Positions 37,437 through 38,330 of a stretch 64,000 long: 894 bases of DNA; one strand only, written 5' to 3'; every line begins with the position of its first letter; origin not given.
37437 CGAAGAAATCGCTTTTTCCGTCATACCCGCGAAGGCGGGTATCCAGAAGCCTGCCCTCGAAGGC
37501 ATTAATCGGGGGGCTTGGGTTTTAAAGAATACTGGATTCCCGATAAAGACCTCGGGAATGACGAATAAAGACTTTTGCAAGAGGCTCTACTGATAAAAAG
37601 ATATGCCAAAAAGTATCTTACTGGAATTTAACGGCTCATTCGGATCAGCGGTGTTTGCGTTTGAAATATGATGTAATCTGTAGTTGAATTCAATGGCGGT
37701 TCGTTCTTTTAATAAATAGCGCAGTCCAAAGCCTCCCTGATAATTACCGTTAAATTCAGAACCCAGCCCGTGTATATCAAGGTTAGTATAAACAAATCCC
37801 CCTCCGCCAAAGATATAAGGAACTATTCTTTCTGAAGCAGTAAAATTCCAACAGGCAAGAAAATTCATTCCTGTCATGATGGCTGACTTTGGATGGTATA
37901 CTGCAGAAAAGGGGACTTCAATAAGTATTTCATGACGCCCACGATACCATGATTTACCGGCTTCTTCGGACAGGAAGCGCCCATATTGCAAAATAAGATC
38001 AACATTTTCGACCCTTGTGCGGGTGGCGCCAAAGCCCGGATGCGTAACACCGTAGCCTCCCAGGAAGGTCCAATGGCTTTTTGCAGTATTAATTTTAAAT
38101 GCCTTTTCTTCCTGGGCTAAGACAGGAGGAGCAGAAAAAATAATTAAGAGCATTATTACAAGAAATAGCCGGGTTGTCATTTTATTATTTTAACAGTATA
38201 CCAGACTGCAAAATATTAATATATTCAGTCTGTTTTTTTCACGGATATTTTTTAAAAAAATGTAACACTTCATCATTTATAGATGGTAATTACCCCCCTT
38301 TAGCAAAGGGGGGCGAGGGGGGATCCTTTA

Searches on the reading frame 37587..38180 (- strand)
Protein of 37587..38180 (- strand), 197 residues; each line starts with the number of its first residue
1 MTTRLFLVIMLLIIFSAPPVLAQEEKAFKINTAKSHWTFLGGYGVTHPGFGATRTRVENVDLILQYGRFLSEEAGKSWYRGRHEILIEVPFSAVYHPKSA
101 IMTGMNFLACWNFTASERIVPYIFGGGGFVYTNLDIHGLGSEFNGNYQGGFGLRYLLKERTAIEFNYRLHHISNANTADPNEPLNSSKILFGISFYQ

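Call 8: search_protein_families(library=pfam, proteins=[window:37587-38180:-], max_evalue=0.01)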
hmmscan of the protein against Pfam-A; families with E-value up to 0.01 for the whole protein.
window:37587-38180:- (197 aa): 2 families
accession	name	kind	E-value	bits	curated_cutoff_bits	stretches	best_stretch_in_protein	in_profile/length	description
PF09411.16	PagL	-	2.8e-17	63.6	23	1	100-193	41-135/136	Lipid A 3-O-deacylase (PagL)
PF13505.12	OMP_b-brl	-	7.9e-07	29.8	28.7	1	101-178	83-160/175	Outer membrane protein beta-barrel domain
